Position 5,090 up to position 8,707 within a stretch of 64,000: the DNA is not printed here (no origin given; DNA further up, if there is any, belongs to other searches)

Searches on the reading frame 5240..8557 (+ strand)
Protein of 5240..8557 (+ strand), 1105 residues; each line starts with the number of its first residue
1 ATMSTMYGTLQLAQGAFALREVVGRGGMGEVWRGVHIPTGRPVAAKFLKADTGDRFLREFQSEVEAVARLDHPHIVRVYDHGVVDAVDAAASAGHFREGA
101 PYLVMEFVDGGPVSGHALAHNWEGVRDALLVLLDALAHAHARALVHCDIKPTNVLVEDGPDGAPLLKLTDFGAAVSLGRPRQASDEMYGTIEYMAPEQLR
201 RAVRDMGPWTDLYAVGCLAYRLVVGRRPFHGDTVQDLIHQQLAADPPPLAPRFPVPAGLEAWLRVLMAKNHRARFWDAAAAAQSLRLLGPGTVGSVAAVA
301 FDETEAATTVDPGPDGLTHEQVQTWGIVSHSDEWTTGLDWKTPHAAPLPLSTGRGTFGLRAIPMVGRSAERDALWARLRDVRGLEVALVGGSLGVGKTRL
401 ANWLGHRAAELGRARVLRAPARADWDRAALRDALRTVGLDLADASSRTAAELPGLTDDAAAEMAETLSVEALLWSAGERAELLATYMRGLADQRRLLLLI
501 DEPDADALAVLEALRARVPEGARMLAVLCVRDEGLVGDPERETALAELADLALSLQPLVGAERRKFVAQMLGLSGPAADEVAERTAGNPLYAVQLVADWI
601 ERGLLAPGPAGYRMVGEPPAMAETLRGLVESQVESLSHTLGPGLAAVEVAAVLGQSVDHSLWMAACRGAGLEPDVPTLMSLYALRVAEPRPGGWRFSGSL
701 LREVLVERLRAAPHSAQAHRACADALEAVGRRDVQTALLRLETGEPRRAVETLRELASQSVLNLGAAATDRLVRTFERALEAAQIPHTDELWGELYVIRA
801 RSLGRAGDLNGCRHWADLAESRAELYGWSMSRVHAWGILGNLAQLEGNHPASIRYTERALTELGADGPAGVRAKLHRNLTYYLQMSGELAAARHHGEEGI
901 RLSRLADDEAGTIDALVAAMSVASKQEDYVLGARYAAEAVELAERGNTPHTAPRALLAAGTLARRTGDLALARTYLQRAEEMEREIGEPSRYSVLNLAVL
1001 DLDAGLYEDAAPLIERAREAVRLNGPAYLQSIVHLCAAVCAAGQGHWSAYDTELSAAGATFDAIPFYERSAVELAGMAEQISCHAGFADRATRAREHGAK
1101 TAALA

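Call 32: search_protein_families(library=pfam, proteins=[window:5240-8557:+], max_evalue=0.001)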
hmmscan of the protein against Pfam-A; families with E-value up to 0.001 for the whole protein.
window:5240-8557:+ (1105 aa): 5 families
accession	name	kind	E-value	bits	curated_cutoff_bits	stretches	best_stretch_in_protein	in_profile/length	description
PF00069.31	Pkinase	-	4.8e-38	131.5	31.7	1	19-241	3-209/263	Protein kinase domain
PF07714.23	PK_Tyr_Ser-Thr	-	6.3e-17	62.2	23.1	1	19-240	3-216/258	Protein tyrosine and serine/threonine kinase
PF13191.12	AAA_16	-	1.7e-06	29.1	32.6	1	364-519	2-160/167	AAA ATPase domain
PF13401.12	AAA_22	-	0.0001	23.1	27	1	387-517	8-107/130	AAA domain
PF13424.12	TPR_12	-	0.00099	19.7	30.1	0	922-982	12-74/77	Tetratricopeptide repeat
